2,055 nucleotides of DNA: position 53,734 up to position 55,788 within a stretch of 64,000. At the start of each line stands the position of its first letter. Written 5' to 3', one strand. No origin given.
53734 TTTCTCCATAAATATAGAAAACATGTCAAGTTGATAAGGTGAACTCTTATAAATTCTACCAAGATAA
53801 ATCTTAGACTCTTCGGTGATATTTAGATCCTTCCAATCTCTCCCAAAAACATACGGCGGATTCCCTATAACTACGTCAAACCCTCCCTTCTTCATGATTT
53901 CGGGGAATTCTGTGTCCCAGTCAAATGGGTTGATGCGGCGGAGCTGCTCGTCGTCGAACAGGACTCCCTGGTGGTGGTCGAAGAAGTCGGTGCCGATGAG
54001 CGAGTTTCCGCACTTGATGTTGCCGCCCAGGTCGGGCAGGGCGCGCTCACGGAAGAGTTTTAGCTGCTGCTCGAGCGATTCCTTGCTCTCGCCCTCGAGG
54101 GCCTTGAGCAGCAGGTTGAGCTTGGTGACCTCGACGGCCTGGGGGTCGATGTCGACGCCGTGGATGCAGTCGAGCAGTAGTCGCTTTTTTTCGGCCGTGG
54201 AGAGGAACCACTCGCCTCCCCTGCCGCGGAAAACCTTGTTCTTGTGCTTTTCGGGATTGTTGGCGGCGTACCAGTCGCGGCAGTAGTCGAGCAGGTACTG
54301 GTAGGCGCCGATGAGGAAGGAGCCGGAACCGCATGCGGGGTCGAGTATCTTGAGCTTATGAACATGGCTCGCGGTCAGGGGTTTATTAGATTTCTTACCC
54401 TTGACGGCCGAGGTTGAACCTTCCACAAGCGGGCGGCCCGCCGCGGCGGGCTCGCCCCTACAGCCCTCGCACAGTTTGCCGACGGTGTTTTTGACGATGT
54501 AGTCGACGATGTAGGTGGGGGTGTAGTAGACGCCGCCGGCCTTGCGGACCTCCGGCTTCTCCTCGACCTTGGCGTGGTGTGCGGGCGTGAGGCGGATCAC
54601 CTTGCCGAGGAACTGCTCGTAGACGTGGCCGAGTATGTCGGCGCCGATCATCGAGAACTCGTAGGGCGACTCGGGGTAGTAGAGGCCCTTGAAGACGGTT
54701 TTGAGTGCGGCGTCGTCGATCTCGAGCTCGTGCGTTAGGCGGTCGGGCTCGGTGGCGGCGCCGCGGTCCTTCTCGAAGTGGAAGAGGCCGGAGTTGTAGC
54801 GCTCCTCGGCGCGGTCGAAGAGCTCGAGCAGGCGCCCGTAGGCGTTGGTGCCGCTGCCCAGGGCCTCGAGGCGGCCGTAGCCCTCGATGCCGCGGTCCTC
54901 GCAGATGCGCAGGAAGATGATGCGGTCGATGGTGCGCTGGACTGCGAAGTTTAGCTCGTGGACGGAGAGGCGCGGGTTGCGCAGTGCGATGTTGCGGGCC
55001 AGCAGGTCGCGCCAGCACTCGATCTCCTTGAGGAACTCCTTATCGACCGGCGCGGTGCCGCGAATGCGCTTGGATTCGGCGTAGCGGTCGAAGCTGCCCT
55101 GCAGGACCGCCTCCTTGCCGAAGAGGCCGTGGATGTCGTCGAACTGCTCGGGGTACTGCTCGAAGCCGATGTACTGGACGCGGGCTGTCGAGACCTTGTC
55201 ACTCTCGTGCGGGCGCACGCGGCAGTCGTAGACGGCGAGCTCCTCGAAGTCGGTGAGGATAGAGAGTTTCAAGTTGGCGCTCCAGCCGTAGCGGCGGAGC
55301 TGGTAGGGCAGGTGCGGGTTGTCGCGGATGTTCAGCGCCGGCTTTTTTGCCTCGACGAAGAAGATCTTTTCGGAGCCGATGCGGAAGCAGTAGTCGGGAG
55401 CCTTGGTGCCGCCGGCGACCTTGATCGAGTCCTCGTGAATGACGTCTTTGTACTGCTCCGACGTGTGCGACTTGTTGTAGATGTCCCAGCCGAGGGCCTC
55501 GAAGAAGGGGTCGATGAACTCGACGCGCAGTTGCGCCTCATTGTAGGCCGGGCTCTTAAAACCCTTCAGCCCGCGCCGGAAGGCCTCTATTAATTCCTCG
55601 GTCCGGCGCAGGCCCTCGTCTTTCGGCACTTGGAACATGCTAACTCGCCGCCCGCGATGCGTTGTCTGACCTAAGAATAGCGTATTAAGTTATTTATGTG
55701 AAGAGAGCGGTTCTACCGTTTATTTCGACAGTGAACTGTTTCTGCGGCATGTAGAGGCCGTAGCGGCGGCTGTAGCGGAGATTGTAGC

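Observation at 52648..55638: Type IIG RM enzyme with a compositionally foreign target-recognition half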

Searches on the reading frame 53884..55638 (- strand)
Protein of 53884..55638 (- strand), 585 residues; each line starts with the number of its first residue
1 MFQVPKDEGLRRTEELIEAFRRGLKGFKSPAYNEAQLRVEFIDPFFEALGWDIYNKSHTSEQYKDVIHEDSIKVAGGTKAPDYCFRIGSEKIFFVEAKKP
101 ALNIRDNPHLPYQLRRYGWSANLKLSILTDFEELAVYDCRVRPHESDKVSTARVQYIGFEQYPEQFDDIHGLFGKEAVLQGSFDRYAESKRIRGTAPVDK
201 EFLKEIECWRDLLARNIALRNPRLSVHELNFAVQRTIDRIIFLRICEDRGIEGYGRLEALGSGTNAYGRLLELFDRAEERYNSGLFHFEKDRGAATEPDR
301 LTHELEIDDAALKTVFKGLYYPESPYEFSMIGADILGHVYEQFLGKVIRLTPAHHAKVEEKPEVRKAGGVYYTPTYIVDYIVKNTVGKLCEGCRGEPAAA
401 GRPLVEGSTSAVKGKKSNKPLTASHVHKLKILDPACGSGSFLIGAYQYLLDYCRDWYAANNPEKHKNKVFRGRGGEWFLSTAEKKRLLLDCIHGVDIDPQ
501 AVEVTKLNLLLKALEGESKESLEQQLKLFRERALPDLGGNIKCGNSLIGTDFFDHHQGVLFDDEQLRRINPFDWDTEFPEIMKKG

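Call 7: find_homologous_proteins(query=window:53884-55638:-)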
Query seq(585 aa) (585 aa): 8000 proteins with E <= 0.001 among 8000 candidates; the best 120 are listed.
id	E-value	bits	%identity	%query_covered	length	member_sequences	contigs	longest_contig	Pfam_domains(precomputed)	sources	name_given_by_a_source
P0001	0.0e+0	1362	100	100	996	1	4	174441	PF04313.21,PF02384.23,PF07669.18,PF12950.14,PF01170.25,PF20473.5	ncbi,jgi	-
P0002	0.0e+0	1233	89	100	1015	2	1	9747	PF04313.21,PF02384.23,PF07669.18,PF12950.14,PF01170.25,PF20473.5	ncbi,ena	-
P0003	6.6e-283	958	72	100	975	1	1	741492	PF04313.21,PF02384.23,PF07669.18,PF12950.14,PF01170.25,PF20473.5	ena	-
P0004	1.3e-280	950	72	100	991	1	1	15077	PF04313.21,PF02384.23,PF07669.18,PF12950.14,PF01170.25,PF20473.5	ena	-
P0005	4.9e-246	836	64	99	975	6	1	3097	PF04313.21,PF02384.23,PF07669.18,PF12950.14,PF01170.25,PF20473.5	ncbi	-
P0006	1.8e-243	827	64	99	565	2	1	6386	PF04313.21,PF02384.23,PF07669.18,PF20473.5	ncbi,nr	ncbi:MAG: N-6 DNA methylase, partial [Thermodesulfobacteriota bacterium]|nr:N-6 DNA methylase [Therm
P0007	8.7e-243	825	63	99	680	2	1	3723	PF04313.21,PF02384.23,PF07669.18,PF01170.25,PF20473.5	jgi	jgi:type I restriction-modification system DNA methylase subunit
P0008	1.1e-241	822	63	99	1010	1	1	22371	PF04313.21,PF02384.23,PF07669.18,PF12950.14,PF01170.25,PF20473.5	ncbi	-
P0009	5.5e-241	819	64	99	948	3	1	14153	PF04313.21,PF02384.23,PF07669.18,PF12950.14,PF01170.25,PF20473.5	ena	-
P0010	5.7e-241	819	62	99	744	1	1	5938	PF04313.21,PF02384.23,PF07669.18,PF01170.25,PF20473.5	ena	-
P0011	4.5e-240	816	64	99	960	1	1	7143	PF04313.21,PF02384.23,PF07669.18,PF12950.14,PF20473.5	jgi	-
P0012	4.5e-240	816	62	99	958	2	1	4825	PF04313.21,PF02384.23,PF07669.18,PF12950.14,PF01170.25,PF20473.5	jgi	-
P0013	6.0e-240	816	63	99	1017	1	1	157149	PF04313.21,PF02384.23,PF07669.18,PF12950.14,PF20473.5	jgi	jgi:hypothetical protein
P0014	7.6e-240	815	63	99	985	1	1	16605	PF04313.21,PF02384.23,PF07669.18,PF12950.14,PF20473.5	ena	-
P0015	9.4e-240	815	63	98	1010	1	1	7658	PF04313.21,PF02384.23,PF07669.18,PF12950.14,PF01170.25,PF20473.5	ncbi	-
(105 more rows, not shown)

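Call 10: find_encoding_contigs(protein=P0002, flank=10000, max_places=6)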
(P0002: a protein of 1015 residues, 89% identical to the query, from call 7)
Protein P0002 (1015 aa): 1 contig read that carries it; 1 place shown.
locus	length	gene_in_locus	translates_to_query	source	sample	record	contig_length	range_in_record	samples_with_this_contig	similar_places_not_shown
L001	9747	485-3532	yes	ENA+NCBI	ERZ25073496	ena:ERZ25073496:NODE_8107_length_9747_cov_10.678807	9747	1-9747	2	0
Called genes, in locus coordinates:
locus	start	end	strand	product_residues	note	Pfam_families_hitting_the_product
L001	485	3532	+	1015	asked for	PF04313:HSDR_N (faint), PF02384:N6_Mtase (faint), PF20473:MmeI_Mtase, PF01170:UPF0020 (faint), PF07669:Eco57I, PF12950:TaqI_C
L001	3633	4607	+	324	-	-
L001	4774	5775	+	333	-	-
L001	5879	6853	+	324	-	PF01878:EVE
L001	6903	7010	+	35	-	-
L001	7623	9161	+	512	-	-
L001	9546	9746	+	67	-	?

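Call 11: find_encoding_contigs(protein=P0001, flank=10000, max_places=6)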
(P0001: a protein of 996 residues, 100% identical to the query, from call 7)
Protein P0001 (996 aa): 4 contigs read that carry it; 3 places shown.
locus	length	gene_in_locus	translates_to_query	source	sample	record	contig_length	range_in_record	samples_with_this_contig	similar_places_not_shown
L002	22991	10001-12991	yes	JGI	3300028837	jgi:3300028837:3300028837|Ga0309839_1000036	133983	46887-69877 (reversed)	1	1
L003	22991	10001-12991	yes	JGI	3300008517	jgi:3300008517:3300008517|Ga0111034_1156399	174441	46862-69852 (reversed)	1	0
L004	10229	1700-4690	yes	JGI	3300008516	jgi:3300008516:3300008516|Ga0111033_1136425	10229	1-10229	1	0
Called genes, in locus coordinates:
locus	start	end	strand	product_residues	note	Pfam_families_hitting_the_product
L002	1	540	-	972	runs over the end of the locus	-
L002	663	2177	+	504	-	PF01066:CDP-OH_P_transf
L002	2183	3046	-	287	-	-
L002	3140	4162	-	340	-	PF00753:Lactamase_B, PF12706:Lactamase_B_2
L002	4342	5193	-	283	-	PF00459:Inositol_P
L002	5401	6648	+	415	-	PF04187:Cofac_haem_bdg, PF00595:PDZ, PF13180:PDZ_2, PF17820:PDZ_6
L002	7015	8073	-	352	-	-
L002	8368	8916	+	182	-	-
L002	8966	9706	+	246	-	PF00583:Acetyltransf_1 (faint)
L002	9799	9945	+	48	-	-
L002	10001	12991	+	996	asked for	PF04313:HSDR_N (faint), PF02384:N6_Mtase (weak), PF01170:UPF0020 (faint), PF20473:MmeI_Mtase, PF07669:Eco57I, PF12950:TaqI_C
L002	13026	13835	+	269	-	-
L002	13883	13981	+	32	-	-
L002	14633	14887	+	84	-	-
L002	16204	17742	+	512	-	-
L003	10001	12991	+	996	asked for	PF04313:HSDR_N (faint), PF02384:N6_Mtase (weak), PF01170:UPF0020 (faint), PF20473:MmeI_Mtase, PF07669:Eco57I, PF12950:TaqI_C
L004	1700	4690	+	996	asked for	PF04313:HSDR_N (faint), PF02384:N6_Mtase (weak), PF01170:UPF0020 (faint), PF20473:MmeI_Mtase, PF07669:Eco57I, PF12950:TaqI_C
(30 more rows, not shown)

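Call 19: find_encoding_contigs(protein=P0003, flank=8000, max_places=3)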
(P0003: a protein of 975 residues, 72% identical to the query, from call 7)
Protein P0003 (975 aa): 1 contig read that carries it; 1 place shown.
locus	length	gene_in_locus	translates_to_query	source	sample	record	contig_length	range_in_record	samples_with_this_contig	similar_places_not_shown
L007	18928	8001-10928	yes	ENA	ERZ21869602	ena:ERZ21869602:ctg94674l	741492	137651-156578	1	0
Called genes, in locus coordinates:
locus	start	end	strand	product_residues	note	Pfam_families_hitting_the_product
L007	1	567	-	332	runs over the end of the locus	PF00753:Lactamase_B (weak), PF12706:Lactamase_B_2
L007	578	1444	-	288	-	PF00459:Inositol_P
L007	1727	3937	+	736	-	PF13620:CarboxypepD_reg, PF07715:Plug, PF00593:TonB_dep_Rec_b-barrel, PF14905:OMP_b-brl_3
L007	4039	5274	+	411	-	PF04187:Cofac_haem_bdg, PF00595:PDZ (faint), PF13180:PDZ_2, PF17820:PDZ_6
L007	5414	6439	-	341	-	-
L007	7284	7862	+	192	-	PF00583:Acetyltransf_1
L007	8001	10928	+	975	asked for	PF04313:HSDR_N (faint), PF02384:N6_Mtase, PF01170:UPF0020 (faint), PF20473:MmeI_Mtase, PF07669:Eco57I, PF12950:TaqI_C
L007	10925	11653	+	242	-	PF04191:PEMT, PF04140:ICMT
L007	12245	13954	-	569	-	PF01019:G_glu_transpept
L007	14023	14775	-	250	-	PF06245:DUF1015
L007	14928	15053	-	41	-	-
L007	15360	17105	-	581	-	PF11854:MtrB_PioB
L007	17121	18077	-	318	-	PF14522:Cytochrome_C7 (faint), PF22113:Mtrc-MtrF_II-IV_dom (faint), PF22678:Cytochrom_c_NrfB-like (weak), PF14537:Cytochrom_c3_2 (weak), PF09699:Paired_CXXCH_1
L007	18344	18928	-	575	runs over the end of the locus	PF00989:PAS, PF13426:PAS_9, PF00989:PAS, PF08448:PAS_4, PF13188:PAS_8, PF13426:PAS_9, PF00158:Sigma54_activat, PF14532:Sigma54_activ_2, +8 more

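Call 20: find_encoding_contigs(protein=P0004, flank=8000, max_places=3)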
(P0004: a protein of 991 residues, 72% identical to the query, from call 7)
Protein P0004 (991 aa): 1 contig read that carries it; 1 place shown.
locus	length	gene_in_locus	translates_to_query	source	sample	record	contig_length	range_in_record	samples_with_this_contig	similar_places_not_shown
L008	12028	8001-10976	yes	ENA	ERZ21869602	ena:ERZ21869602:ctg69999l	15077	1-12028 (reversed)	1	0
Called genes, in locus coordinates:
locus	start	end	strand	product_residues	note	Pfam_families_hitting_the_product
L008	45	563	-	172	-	-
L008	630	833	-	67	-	-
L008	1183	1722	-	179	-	-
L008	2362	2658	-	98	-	-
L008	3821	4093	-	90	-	-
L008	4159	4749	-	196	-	-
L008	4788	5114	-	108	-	-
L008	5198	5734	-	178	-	-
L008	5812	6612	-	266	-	PF08401:ArdcN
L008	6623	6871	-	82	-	-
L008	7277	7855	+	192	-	PF00583:Acetyltransf_1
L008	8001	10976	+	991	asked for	PF04313:HSDR_N (faint), PF02384:N6_Mtase, PF20473:MmeI_Mtase, PF01170:UPF0020 (faint), PF07669:Eco57I, PF02384:N6_Mtase, PF12950:TaqI_C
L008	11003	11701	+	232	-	PF04191:PEMT, PF04140:ICMT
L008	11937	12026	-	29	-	?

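Call 24: find_related_loci(query=A1, collection=genome_contigs, flank=10000)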
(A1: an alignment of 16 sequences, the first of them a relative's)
Query A1 (996 aa) in genome_contigs; peptide patterns used: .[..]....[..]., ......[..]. (x = any residue, [..] = any of these).
600 stretches matched a pattern (row limit reached: there are more); 588 encode a relative of the query (tblastn E <= 1e-3); the best 80 are kept; 80 distinct loci.
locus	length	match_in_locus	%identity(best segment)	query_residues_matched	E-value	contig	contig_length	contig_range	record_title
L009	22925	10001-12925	57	11-995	0e+0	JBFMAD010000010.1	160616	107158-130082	MAG: Planctomycetota bacterium isolate MAG129 MAG129_10, whole genome shotgun sequence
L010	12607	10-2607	55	90-993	0e+0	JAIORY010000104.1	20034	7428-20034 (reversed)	MAG: Bacteroidales bacterium isolate SMBSF30 20075_Bin_4_contigs_1_c_000000000192, whole genome shotgun sequence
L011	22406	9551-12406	48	15-992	0e+0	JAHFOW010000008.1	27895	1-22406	MAG: Planctomycetota bacterium isolate nzgw512 NODE_887_length_27896_cov_6.346931, whole genome shotgun sequence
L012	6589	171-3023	49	15-992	0e+0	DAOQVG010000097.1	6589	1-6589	MAG TPA_asm: Smithellaceae bacterium isolate AMR_MDS_1094 NODE_12842_length_6589_cov_4.256964, whole genome shotgun sequ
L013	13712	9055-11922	48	15-996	0e+0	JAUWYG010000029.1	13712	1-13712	MAG: Candidatus Bipolaricaulota bacterium isolate CSMAG_2704 CSMAG_2704_k141_416449_length_13712_cov_43.9303, whole geno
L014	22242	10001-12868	46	15-995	0e+0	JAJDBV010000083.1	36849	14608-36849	MAG: Nitrospirota bacterium isolate OFTM249 OFTM249_82, whole genome shotgun sequence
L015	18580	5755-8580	48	15-994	0e+0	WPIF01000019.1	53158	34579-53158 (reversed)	MAG: Nitrospirae bacterium isolate X2_MetaBAT.7 scaffold_197, whole genome shotgun sequence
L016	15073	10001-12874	47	1-996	0e+0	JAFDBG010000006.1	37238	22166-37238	MAG: Deltaproteobacteria bacterium isolate AB_69_Bin_260 AB_69_Bin_260_scaffold_684, whole genome shotgun sequence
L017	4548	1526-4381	47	15-992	0e+0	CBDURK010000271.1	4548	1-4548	MAG TPA_asm: uncultured bacterium isolate SRR21487744_binner12_Refined_154 genome assembly, contig: ERZ25748493.16116, w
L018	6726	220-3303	47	15-992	0e+0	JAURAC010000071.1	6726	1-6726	MAG: Candidatus Subterrananammoxibius californiae isolate Bin_309 NODE_76_length_6726_cov_15.248239, whole genome shotgu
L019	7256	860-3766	47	12-993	0e+0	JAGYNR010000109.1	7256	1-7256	MAG: Desulfobacterales bacterium isolate M55B149 109, whole genome shotgun sequence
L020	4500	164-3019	47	15-995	0e+0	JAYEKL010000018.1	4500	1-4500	MAG: Patescibacteria group bacterium isolate MAG138 MAG138_18, whole genome shotgun sequence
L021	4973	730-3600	47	1-995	0e+0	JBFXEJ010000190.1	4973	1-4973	MAG: Desulfococcaceae bacterium isolate CA_2019_TPIn_113 NODE_73616_length_4973_cov_7.343582_TPIn, whole genome shotgun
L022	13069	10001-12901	48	8-995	0e+0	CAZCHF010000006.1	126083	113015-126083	MAG TPA_asm: uncultured Candidatus Kuenenia sp. isolate binchicken_co319_190 genome assembly, contig: NODE_183_length_12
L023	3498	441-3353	49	11-992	0e+0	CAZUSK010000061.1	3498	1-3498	MAG TPA_asm: uncultured Candidatus Saccharibacteria bacterium isolate binchicken_co256_732 genome assembly, contig: NODE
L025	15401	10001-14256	47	15-996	0e+0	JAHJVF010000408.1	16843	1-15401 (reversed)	MAG: Bacteroidetes bacterium isolate OSL_B.mb.4 OSL_B.mb.4_k141_67863, whole genome shotgun sequence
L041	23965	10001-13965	45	15-995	0e+0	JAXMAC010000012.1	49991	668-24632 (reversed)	MAG: Candidatus Brocadiaceae bacterium isolate STL-AMX1 opera.44.fa-12, whole genome shotgun sequence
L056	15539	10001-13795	43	12-992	0e+0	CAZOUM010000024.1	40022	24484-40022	MAG TPA_asm: uncultured Pirellulales bacterium isolate SRP068000_co1_482 genome assembly, contig: NODE_943_length_40022_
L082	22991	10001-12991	57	16-992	0e+0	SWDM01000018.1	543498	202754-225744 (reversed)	MAG: Nitrospira sp. isolate RSF3 Nitrospira_sp_RSF3_18, whole genome shotgun sequence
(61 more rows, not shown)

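Call 27: search_protein_families(library=padloc, proteins=[L001:3633-4607:+, L001:4774-5775:+, L001:5879-6853:+], max_evalue=0.01)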
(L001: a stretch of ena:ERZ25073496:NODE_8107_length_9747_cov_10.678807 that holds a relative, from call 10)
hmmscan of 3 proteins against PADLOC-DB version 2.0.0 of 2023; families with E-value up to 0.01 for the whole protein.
L001:3633-4607:+ (324 aa): 1 family
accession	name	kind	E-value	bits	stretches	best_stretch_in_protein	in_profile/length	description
PDLC00733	Effector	-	8.1e-11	39.4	1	199-300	261-359/388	TIR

L001:4774-5775:+ (333 aa): 0 families

L001:5879-6853:+ (324 aa): 14 families
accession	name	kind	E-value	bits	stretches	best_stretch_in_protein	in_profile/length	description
PDLC04824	PDC-S02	-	2.7e-21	74.1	1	187-314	176-300/308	-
PDLC04799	PDC-S02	-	6.6e-18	62.9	1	187-314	176-300/308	-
PDLC04916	PDC-S11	-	1.2e-10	39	1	226-277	47-96/358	-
PDLC04913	PDC-S11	-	1.8e-10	38.4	1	237-276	61-99/375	-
PDLC04910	PDC-S11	-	3.6e-08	31.1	1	236-276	59-98/359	-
PDLC04915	PDC-S11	-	3.6e-07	27.8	1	236-276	60-99/379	-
PDLC04945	PDC-S18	-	5.3e-06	24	1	188-281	17-95/302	-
PDLC04810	PDC-S02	-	1.8e-05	22.1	1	237-313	246-326/355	-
PDLC04909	PDC-S11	-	3.7e-05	21.5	1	237-266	61-89/347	-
PDLC04946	PDC-S18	-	0.00052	17.1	1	188-281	37-117/365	-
PDLC04803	PDC-S02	-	0.00085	17.1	1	237-303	160-229/269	-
PDLC04813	PDC-S02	-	0.0011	16.8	1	228-301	55-131/175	-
PDLC04831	PDC-S02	-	0.0018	15.8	1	238-313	234-313/346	-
PDLC04807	PDC-S02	-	0.0077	13.5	0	234-296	238-302/351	-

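Call 28: search_protein_families(library=pfam, proteins=[L001:3633-4607:+, L001:4774-5775:+, L001:5879-6853:+], max_evalue=0.01)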
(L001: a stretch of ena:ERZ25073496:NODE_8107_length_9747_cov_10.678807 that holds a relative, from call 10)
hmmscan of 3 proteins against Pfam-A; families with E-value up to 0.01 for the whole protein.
L001:3633-4607:+ (324 aa): 1 family
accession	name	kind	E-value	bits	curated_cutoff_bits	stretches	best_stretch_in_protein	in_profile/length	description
PF05014.21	Nuc_deoxyrib_tr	-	6.4e-05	23.5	28.8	1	217-277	41-99/117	Nucleoside 2-deoxyribosyltransferase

L001:4774-5775:+ (333 aa): 0 families

L001:5879-6853:+ (324 aa): 3 families
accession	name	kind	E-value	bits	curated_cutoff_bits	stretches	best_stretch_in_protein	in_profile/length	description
PF01878.24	EVE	-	4.7e-10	40.1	23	1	66-164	38-144/145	EVE domain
PF06250.17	YhcG_C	-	3.3e-05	24.2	32.5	1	192-313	20-140/157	YhcG PDDEXK nuclease domain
PF01939.22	NucS_C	-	0.00028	21.3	24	1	236-281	32-76/124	Endonuclease NucS C-terminal domain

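Call 40: list_cluster_members(proteins=[P0001, P0002, P0122])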
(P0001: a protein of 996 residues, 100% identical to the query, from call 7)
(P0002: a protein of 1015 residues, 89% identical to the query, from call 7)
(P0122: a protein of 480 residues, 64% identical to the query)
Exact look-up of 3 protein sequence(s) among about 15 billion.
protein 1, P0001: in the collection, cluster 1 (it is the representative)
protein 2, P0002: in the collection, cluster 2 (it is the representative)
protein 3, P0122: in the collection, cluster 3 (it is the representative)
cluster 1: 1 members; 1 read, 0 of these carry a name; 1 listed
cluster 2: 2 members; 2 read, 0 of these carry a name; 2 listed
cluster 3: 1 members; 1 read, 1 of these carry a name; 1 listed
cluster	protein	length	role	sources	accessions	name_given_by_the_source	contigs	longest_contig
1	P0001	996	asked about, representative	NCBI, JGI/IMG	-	-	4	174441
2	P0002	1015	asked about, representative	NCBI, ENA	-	-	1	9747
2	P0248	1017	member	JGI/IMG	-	-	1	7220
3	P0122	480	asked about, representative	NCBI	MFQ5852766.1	MAG: Eco57I restriction-modification methylase domain-containing protein, partial ...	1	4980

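Call 60: search_protein_families(library=pfam, proteins=[L025:13059-14015:+, L041:13222-13668:+, L056:13252-13740:+, L014:12872-13705:+, L082:12995-13831:+], max_evalue=0.01)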
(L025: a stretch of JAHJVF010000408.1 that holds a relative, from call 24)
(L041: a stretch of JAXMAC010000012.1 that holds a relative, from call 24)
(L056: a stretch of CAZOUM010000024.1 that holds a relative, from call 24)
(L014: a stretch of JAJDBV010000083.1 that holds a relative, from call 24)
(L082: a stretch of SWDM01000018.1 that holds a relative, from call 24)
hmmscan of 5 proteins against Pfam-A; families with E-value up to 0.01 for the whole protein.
L025:13059-14015:+ (318 aa): 3 families
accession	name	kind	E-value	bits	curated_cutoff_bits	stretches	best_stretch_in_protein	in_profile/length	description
PF13676.11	TIR_2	-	4.9e-24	85.6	28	1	8-127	1-119/122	TIR domain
PF01582.25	TIR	-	5.8e-09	36.4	21.3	1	8-102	4-99/179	TIR domain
PF08937.16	ThsB_TIR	-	0.0022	18.8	21.2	1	9-102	1-98/100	Thoeris protein ThsB, TIR-like domain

L041:13222-13668:+ (148 aa): 2 families
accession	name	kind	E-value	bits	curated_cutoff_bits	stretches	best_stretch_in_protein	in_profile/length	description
PF13273.12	DUF4064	-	0.00022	21.8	32.1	1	60-139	6-80/102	Protein of unknown function (DUF4064)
PF10277.15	Frag1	-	0.0031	17.5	30.3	1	61-139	120-182/220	Frag1/DRAM/Sfk1 family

L056:13252-13740:+ (162 aa): 0 families

L014:12872-13705:+ (277 aa): 1 family
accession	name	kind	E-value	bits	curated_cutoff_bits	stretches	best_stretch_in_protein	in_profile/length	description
PF02661.23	Fic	-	1e-14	55.6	24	1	126-229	2-93/93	Fic/DOC family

L082:12995-13831:+ (278 aa): 1 family
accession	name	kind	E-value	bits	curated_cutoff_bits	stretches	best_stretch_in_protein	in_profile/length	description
PF02661.23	Fic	-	2.3e-14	54.5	24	1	129-230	2-93/93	Fic/DOC family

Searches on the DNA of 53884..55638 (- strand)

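Call 47: search_rna_families(sources=[L001, L007, L008, L089, L090, L092], threshold=gathering)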
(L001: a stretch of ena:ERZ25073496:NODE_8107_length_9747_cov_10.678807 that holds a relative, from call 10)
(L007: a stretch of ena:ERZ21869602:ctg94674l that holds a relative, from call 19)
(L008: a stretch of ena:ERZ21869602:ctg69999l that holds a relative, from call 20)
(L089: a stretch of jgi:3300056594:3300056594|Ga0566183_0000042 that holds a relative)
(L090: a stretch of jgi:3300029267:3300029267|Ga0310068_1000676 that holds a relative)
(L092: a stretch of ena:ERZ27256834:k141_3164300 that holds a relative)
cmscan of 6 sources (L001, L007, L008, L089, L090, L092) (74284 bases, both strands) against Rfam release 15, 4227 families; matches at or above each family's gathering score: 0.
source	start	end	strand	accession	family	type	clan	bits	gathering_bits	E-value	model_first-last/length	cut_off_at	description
